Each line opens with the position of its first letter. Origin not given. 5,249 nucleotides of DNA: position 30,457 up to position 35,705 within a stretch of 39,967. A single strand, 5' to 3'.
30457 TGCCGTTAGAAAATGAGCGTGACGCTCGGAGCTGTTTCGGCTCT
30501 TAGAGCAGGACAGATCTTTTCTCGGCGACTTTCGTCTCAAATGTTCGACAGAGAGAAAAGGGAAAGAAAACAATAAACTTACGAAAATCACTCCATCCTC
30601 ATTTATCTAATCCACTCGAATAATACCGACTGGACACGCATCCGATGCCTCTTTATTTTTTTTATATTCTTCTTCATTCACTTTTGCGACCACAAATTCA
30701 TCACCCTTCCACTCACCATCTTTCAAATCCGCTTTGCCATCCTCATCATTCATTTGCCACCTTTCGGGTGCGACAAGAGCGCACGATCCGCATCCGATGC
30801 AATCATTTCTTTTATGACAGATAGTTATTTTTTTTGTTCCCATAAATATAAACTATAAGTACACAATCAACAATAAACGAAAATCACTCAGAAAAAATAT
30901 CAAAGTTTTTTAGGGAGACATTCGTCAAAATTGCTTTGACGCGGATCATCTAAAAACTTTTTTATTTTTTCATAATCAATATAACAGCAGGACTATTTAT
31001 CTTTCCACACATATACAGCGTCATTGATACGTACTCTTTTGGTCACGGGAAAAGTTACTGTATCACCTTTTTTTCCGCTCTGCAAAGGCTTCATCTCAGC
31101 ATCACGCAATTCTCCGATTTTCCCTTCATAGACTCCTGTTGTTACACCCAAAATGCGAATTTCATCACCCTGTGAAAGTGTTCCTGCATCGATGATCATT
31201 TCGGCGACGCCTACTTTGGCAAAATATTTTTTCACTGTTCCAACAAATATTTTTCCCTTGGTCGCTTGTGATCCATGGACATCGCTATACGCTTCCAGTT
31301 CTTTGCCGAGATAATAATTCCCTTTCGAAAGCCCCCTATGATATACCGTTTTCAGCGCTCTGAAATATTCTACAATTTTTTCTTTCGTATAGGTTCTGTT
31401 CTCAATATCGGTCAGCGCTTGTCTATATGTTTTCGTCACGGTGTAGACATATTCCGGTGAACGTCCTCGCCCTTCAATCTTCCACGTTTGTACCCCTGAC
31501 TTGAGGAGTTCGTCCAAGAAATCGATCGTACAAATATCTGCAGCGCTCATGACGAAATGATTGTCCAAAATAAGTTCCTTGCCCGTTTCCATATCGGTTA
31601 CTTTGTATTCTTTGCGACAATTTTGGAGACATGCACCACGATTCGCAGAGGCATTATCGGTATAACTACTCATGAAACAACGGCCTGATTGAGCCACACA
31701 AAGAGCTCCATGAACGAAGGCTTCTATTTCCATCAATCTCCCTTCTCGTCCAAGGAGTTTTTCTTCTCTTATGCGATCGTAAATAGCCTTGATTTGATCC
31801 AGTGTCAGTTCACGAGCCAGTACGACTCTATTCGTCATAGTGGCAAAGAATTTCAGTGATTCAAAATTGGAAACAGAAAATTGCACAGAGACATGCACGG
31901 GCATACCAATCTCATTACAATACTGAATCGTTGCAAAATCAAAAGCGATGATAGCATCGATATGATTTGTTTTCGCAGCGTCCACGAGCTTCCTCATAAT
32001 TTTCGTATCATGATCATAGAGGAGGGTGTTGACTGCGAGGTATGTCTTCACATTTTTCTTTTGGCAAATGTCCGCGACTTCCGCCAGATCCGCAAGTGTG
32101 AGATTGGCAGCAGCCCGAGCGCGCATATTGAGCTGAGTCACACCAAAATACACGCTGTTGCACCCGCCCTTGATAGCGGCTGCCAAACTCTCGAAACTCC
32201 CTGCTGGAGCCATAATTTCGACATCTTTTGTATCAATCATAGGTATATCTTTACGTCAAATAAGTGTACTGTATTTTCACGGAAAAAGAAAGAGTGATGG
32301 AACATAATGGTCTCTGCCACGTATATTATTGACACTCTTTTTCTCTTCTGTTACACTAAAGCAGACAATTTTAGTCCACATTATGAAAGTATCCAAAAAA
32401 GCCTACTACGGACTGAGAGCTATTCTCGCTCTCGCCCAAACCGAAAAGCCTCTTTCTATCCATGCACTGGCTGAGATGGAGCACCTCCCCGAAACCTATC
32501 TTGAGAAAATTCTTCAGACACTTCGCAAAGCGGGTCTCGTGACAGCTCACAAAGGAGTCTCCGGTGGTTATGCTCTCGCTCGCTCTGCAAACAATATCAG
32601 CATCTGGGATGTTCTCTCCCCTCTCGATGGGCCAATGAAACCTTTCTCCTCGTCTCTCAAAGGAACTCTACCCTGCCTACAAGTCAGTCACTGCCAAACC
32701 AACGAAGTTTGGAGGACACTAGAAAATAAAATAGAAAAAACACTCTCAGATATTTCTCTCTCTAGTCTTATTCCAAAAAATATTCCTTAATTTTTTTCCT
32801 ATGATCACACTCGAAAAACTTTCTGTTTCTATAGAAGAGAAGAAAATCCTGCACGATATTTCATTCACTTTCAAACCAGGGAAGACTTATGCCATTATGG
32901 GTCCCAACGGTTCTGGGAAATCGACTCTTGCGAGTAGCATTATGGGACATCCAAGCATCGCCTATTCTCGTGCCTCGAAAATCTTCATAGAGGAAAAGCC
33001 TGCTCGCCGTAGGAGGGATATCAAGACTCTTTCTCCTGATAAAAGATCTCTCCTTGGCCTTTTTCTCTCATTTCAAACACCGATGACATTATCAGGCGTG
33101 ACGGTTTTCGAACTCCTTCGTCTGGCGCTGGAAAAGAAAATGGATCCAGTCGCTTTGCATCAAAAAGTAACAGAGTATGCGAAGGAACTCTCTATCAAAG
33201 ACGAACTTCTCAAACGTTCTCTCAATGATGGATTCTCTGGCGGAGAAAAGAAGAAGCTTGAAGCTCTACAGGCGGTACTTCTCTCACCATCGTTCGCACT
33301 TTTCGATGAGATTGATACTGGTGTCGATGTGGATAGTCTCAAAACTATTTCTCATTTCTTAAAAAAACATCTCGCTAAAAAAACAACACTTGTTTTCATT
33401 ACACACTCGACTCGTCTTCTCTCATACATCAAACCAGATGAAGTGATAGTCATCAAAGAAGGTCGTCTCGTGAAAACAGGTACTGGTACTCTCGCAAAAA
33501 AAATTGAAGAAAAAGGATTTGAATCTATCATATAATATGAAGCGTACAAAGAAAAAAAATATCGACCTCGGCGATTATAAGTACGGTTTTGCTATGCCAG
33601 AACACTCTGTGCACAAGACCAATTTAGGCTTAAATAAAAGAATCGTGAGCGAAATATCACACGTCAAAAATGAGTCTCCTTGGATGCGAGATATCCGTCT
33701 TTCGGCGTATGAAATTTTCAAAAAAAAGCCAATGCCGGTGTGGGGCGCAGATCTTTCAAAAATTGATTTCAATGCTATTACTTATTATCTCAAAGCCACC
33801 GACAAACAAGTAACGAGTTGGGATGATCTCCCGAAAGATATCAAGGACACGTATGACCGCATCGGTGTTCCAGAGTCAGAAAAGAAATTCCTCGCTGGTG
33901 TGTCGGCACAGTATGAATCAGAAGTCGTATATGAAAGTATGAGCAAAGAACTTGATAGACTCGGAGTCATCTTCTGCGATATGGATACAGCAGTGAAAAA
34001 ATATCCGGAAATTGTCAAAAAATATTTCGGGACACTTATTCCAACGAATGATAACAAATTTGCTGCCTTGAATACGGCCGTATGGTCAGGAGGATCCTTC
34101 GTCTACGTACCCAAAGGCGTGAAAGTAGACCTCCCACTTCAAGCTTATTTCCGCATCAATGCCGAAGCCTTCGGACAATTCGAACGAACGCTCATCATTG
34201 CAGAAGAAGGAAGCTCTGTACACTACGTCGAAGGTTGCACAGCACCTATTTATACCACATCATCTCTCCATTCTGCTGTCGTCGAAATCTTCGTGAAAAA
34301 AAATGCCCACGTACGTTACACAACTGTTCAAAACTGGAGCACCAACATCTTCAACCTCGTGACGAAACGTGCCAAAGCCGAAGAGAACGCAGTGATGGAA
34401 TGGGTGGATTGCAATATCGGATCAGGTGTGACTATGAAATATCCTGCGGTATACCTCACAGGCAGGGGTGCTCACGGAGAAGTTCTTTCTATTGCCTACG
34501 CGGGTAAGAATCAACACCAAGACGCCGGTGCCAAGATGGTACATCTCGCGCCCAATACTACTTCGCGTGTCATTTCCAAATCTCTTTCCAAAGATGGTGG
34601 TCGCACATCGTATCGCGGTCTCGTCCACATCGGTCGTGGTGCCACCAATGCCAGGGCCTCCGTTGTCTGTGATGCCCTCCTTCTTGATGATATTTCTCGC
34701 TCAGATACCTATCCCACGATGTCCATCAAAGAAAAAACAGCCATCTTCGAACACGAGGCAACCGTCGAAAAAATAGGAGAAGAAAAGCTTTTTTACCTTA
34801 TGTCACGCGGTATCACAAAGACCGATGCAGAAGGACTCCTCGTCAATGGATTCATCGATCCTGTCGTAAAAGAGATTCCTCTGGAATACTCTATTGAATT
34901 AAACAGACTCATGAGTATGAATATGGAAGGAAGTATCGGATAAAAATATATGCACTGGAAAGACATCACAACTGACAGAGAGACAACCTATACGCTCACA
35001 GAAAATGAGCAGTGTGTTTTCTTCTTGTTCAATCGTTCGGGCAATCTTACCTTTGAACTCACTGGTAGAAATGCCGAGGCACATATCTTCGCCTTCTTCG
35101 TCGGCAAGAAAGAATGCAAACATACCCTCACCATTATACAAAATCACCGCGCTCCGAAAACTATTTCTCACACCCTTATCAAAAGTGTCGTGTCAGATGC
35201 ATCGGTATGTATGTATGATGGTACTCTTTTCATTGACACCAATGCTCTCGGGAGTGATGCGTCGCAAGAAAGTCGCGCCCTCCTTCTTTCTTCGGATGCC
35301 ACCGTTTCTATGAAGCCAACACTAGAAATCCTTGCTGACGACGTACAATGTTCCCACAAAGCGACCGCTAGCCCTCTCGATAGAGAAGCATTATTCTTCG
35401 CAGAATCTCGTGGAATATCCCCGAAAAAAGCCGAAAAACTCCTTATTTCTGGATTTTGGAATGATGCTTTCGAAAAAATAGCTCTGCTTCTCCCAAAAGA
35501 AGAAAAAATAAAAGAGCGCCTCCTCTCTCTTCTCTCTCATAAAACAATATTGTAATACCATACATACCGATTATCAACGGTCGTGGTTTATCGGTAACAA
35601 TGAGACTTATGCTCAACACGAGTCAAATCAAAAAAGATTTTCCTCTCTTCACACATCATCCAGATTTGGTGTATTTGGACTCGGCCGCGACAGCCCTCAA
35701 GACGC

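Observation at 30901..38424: A 63-72 nt palindromic repeat family present four times, only in intergenic gaps of the Fe-S / ferredoxin neighbourhood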

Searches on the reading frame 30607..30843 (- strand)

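Call 9: search_protein_families(library=pfam, proteins=[window:30607-30843:-])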
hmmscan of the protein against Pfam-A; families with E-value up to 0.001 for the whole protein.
window:30607-30843:- (78 aa): 3 families
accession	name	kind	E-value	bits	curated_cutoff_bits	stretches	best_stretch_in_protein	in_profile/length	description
PF13370.11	Fer4_13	-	1e-11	45.8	24.5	1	13-77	4-58/58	4Fe-4S single cluster domain of Ferredoxin I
PF13459.11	Fer4_15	-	2.8e-11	44.4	22.4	1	12-77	5-66/66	4Fe-4S single cluster domain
PF12838.12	Fer4_7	-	5.6e-05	24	27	1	15-74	2-52/52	4Fe-4S dicluster domain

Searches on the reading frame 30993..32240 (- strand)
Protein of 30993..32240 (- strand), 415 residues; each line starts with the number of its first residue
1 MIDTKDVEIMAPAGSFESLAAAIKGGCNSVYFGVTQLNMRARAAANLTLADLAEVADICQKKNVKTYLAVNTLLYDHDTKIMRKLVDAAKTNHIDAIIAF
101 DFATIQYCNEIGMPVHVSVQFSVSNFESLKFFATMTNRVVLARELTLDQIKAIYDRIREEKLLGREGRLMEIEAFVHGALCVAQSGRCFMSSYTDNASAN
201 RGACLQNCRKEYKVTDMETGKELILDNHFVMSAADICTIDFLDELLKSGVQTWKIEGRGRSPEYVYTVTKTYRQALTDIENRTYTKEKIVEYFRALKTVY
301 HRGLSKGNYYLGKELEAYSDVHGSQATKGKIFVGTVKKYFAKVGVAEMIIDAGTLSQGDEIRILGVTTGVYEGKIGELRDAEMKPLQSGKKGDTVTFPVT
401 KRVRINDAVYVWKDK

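Call 9: search_protein_families(library=pfam, proteins=[window:30993-32240:-])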
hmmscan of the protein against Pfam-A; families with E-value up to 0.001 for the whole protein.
window:30993-32240:- (415 aa): 1 family
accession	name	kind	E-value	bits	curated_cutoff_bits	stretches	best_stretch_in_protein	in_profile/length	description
PF01136.24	Peptidase_U32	-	3.7e-65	219.9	22.4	1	82-310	4-228/233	Peptidase family U32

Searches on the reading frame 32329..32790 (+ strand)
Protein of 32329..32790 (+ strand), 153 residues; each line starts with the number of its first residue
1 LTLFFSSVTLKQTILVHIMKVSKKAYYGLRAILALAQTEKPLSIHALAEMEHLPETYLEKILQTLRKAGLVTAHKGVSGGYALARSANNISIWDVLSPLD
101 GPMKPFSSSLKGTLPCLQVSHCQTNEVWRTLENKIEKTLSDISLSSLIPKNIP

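Call 9: search_protein_families(library=pfam, proteins=[window:32329-32790:+])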
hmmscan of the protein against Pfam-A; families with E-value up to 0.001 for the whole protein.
window:32329-32790:+ (153 aa): 1 family
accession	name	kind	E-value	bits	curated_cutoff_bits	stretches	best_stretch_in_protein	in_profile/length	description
PF02082.26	Rrf2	-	7.3e-34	117.2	30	1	22-148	2-130/132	Iron-dependent Transcriptional regulator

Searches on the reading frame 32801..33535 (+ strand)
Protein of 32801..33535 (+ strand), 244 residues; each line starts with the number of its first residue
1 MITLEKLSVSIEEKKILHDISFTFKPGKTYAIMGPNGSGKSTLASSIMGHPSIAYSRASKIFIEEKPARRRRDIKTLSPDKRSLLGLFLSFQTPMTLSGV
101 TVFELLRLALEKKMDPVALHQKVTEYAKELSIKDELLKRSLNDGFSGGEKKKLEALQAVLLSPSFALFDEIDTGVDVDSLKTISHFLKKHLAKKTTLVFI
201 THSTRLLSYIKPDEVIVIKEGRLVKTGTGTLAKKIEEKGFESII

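Call 9: search_protein_families(library=pfam, proteins=[window:32801-33535:+])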
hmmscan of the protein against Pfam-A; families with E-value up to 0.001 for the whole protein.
window:32801-33535:+ (244 aa): 4 families
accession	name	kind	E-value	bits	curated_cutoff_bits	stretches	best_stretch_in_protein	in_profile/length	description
PF00005.33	ABC_tran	-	9e-19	68.9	25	1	17-170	1-134/137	ABC transporter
PF02463.25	SMC_N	-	4.2e-09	36.6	40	1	18-210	16-205/220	RecF/RecN/SMC N terminal domain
PF13304.12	AAA_21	-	1.1e-08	36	27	1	145-208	238-304/304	AAA domain, putative AbiEii toxin, Type IV TA system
PF13555.12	AAA_29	-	0.00023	21.3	27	1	20-44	15-39/61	P-loop containing region of AAA domain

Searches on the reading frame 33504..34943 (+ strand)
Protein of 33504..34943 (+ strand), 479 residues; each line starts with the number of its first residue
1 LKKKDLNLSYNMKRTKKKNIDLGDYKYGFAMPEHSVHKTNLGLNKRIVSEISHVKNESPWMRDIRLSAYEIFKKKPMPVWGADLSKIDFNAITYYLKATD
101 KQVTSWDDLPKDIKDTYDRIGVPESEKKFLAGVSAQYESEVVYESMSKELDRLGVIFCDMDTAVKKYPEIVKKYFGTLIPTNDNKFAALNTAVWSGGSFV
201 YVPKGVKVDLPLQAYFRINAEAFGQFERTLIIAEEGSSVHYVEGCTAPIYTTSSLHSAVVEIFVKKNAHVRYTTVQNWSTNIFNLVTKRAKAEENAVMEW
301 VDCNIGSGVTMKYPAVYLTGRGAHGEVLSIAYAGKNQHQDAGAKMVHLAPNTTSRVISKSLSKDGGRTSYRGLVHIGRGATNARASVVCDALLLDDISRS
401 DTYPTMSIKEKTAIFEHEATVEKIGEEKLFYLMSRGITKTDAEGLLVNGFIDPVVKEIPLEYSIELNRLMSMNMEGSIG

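Call 9: search_protein_families(library=pfam, proteins=[window:33504-34943:+])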
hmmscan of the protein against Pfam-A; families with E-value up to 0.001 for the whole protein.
window:33504-34943:+ (479 aa): 2 families
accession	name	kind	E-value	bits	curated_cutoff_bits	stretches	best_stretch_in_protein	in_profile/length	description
PF01458.23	SUFBD_core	-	5.4e-86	288.3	27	1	216-450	1-232/232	SUF system FeS cluster assembly, SufBD core domain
PF19295.5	SufBD_N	-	1.6e-14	54.4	23.5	1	146-213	105-171/172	SufBD protein N-terminal region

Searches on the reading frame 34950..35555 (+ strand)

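Call 9: search_protein_families(library=pfam, proteins=[window:34950-35555:+])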
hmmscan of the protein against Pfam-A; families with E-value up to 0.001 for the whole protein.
window:34950-35555:+ (201 aa): 1 family
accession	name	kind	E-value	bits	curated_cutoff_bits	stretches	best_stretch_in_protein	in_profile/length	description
PF01458.23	SUFBD_core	-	1.4e-39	136.4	27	1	32-169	95-232/232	SUF system FeS cluster assembly, SufBD core domain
